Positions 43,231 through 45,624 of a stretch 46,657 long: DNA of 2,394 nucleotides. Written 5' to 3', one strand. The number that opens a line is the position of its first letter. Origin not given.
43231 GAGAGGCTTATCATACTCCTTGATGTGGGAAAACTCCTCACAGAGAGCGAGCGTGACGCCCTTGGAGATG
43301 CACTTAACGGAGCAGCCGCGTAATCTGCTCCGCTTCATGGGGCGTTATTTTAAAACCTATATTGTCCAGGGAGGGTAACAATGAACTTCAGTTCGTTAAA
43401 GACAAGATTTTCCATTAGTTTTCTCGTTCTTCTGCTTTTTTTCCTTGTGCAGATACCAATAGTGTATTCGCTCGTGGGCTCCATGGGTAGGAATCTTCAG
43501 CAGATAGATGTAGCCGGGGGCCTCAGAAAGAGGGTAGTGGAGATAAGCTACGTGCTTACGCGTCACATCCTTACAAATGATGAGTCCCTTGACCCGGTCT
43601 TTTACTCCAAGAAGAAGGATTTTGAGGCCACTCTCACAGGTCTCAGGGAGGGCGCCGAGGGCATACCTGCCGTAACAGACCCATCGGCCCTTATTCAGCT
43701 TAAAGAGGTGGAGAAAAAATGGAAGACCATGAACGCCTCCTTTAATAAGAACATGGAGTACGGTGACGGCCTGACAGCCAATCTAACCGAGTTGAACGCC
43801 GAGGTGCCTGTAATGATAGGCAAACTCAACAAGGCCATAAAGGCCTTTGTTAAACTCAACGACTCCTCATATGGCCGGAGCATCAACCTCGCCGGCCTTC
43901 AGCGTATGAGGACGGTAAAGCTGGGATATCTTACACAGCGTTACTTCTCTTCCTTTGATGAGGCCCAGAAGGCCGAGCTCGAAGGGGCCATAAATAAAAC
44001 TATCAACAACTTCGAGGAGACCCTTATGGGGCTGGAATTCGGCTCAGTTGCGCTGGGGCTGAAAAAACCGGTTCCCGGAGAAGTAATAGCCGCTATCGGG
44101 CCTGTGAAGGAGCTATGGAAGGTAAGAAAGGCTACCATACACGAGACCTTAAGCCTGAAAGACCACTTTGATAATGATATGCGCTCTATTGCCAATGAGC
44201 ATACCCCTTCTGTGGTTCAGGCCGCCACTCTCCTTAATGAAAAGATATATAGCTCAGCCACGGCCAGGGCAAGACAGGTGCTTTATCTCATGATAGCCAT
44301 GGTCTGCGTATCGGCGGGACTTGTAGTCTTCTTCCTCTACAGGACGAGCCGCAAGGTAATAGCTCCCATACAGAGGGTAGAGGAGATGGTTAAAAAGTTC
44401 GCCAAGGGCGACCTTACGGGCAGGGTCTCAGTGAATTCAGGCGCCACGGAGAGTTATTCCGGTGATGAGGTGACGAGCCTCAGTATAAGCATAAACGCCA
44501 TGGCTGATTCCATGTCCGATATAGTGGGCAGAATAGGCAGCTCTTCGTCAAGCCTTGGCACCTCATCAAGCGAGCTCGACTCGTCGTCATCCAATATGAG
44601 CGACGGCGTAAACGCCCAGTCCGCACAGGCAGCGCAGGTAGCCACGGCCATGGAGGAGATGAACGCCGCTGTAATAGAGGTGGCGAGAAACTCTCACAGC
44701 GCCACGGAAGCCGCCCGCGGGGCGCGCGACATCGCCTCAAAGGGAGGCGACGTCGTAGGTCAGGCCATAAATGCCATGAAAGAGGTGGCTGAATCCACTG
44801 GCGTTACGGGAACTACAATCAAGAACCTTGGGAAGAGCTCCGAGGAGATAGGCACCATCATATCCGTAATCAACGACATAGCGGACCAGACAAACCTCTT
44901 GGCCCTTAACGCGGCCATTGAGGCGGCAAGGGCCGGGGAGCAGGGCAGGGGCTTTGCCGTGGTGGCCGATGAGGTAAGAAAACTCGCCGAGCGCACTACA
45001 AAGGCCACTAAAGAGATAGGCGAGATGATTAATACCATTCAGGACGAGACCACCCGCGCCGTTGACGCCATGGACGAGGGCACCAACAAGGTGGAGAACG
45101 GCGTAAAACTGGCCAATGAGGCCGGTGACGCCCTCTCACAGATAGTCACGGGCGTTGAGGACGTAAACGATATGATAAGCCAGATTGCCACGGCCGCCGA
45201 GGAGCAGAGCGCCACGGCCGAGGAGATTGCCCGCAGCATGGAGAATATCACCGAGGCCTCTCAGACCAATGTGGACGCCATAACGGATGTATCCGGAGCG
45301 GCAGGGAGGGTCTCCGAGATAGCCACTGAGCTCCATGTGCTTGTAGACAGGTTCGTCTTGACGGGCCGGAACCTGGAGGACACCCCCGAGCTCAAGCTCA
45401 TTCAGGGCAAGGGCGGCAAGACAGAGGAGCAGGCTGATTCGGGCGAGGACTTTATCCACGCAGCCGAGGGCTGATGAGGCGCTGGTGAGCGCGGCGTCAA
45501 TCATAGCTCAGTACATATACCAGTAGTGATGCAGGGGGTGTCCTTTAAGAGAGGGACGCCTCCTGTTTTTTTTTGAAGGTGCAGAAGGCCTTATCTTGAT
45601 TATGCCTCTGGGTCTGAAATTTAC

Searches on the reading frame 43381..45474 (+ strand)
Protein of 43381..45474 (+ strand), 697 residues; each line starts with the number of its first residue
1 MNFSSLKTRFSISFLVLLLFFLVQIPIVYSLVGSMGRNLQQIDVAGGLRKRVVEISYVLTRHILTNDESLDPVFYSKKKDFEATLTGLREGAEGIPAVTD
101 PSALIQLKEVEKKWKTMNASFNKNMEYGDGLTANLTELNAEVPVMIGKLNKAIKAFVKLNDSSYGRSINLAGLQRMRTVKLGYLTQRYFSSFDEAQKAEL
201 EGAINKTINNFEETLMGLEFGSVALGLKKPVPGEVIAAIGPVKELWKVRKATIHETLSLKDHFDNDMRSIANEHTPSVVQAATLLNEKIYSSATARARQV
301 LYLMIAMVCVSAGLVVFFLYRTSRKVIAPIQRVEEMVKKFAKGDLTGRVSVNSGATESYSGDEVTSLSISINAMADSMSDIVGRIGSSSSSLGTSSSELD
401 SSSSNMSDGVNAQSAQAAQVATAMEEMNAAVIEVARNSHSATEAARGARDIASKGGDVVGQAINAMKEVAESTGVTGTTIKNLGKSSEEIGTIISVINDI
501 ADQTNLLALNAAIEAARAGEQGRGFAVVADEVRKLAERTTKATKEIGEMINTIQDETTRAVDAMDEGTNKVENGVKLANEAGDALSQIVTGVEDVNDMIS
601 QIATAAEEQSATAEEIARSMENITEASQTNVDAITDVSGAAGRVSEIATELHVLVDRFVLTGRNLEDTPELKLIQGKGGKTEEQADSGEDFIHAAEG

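Call 46: find_homologous_proteins(query=window:43381-45474:+, max_evalue=1e-80)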
Query window:43381-45474:+ (697 aa): 132 proteins with E <= 1e-80 among 8000 candidates; the best 120 are listed.
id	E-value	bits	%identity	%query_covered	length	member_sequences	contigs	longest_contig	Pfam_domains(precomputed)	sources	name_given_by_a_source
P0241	0.0e+0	1464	100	100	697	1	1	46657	PF00015.27,PF00672.31,PF13675.12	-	-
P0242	0.0e+0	1258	86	100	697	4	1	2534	PF00015.27,PF00672.31,PF13675.12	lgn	-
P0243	0.0e+0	1213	84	100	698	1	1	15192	PF00015.27,PF00672.31,PF13675.12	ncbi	-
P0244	0.0e+0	1127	78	100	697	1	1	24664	PF00015.27,PF00672.31,PF13675.12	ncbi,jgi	-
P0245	0.0e+0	1097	76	100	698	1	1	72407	PF00015.27,PF00672.31,PF13675.12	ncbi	-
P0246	0.0e+0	1097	76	100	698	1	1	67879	PF00015.27,PF00672.31,PF13675.12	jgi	-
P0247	0.0e+0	1091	75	100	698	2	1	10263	PF00015.27,PF00672.31,PF13675.12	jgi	-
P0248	0.0e+0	1083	75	100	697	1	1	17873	PF00015.27,PF00672.31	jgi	-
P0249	0.0e+0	1081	75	100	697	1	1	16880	PF00015.27,PF00672.31,PF13675.12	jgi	-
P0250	0.0e+0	1081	77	97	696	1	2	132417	PF00015.27,PF00672.31,PF13675.12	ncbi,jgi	-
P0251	0.0e+0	1075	75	100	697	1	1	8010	PF00015.27,PF00672.31,PF13675.12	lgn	-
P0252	0.0e+0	1062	74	100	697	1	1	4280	PF00015.27,PF00672.31,PF13675.12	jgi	jgi:methyl-accepting chemotaxis protein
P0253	0.0e+0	1061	73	100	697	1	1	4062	PF00015.27,PF00672.31,PF13675.12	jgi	-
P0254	0.0e+0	1055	73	99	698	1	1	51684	PF00015.27,PF00672.31,PF13675.12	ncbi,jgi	-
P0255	0.0e+0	1043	72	100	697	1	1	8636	PF00015.27,PF00672.31,PF13675.12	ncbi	-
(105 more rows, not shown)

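Call 47: find_encoding_contigs(protein=P0243, flank=10000, max_places=1)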
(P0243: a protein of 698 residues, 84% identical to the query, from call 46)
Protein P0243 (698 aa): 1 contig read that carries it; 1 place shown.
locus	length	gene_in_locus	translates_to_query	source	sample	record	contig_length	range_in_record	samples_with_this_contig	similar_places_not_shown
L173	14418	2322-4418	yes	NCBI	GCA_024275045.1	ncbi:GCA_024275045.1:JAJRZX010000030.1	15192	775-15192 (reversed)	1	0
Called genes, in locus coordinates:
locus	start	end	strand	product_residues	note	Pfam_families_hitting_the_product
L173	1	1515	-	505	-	?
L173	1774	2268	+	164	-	PF01584:CheW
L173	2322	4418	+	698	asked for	PF13675:PilJ, PF00672:HAMP (weak), PF00015:MCPsignal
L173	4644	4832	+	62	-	-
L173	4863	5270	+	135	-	PF10975:DUF2802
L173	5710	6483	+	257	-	PF00990:GGDEF, PF24898:GGDEF_GdpP (weak)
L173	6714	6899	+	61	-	-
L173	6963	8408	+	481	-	PF04932:Wzy_C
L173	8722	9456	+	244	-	PF00891:Methyltransf_2 (weak), PF01209:Ubie_methyltran (weak), PF05175:MTS, PF13489:Methyltransf_23, PF13847:Methyltransf_31, PF08241:Methyltransf_11, PF08242:Methyltransf_12, PF13649:Methyltransf_25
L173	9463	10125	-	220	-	PF13103:TonB_2, PF03544:TonB_C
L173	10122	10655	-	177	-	-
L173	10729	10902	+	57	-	PF02416:TatA_B_E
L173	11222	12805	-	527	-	PF13717:Zn_ribbon_4, PF13719:Zn_ribbon_5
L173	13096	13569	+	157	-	PF13664:DUF4149 (weak), PF05425:CopD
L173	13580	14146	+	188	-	PF13489:Methyltransf_23, PF01209:Ubie_methyltran, PF13847:Methyltransf_31, PF08241:Methyltransf_11, PF08242:Methyltransf_12 (weak), PF13649:Methyltransf_25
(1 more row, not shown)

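Call 48: find_encoding_contigs(protein=P0244, flank=10000, max_places=1)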
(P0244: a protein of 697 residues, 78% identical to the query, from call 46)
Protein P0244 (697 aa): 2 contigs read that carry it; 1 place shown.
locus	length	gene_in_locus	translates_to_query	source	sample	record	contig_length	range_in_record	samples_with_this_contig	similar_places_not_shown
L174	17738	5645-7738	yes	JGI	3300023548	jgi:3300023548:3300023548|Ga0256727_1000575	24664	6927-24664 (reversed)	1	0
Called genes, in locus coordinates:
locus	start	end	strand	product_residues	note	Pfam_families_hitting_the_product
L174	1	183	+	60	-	?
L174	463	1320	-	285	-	PF08668:HDOD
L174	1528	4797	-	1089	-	PF00989:PAS, PF13188:PAS_8, PF13426:PAS_9, PF08448:PAS_4, PF01590:GAF, PF13185:GAF_2, PF13492:GAF_3, PF13487:HD_5, +4 more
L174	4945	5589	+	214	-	PF01584:CheW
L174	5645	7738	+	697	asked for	PF13675:PilJ (weak), PF00672:HAMP (faint), PF00015:MCPsignal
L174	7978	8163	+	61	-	-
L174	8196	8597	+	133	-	PF10975:DUF2802 (weak)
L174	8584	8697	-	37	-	-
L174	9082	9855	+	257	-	PF00990:GGDEF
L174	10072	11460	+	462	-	PF04932:Wzy_C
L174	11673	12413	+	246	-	PF00891:Methyltransf_2, PF13489:Methyltransf_23, PF01209:Ubie_methyltran, PF05175:MTS, PF13847:Methyltransf_31, PF08241:Methyltransf_11, PF08242:Methyltransf_12, PF13649:Methyltransf_25, +1 more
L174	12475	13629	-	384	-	PF13103:TonB_2, PF03544:TonB_C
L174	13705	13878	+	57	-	PF02416:TatA_B_E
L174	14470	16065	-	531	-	PF13717:Zn_ribbon_4, PF13719:Zn_ribbon_5, PF11906:DUF3426 (weak)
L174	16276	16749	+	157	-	PF03653:UPF0093 (faint), PF13664:DUF4149 (weak), PF05425:CopD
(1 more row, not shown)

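Call 49: find_encoding_contigs(protein=P0246, flank=10000, max_places=1)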
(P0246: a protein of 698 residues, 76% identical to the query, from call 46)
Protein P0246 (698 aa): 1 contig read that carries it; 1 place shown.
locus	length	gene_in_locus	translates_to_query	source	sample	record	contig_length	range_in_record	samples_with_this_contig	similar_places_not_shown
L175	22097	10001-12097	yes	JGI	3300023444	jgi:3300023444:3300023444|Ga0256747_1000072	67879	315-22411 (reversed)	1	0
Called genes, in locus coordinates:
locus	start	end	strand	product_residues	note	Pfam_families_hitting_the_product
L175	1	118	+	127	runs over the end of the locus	PF00072:Response_reg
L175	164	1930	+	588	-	PF01627:Hpt, PF02895:H-kinase_dim, PF02518:HATPase_c, PF01584:CheW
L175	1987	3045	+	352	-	PF00072:Response_reg, PF01339:CheB_methylest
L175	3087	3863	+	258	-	PF20560:MotA_N, PF01618:MotA_ExbB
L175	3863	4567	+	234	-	PF13677:MotB_plug, PF00691:OmpA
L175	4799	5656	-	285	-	PF08668:HDOD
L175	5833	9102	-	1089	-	PF00672:HAMP, PF00989:PAS, PF13188:PAS_8, PF13426:PAS_9, PF08448:PAS_4, PF13185:GAF_2, PF13492:GAF_3, PF13487:HD_5, +7 more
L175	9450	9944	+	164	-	PF01584:CheW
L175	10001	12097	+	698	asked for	PF13675:PilJ (weak), PF00672:HAMP (faint), PF00015:MCPsignal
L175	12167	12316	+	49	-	-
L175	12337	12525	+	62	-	-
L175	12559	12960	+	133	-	PF10975:DUF2802 (weak)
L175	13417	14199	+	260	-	PF00990:GGDEF, PF24898:GGDEF_GdpP (weak)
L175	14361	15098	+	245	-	PF13489:Methyltransf_23, PF00891:Methyltransf_2 (weak), PF01209:Ubie_methyltran, PF05175:MTS, PF13847:Methyltransf_31, PF08241:Methyltransf_11, PF08242:Methyltransf_12, PF13649:Methyltransf_25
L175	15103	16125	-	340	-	PF13103:TonB_2, PF03544:TonB_C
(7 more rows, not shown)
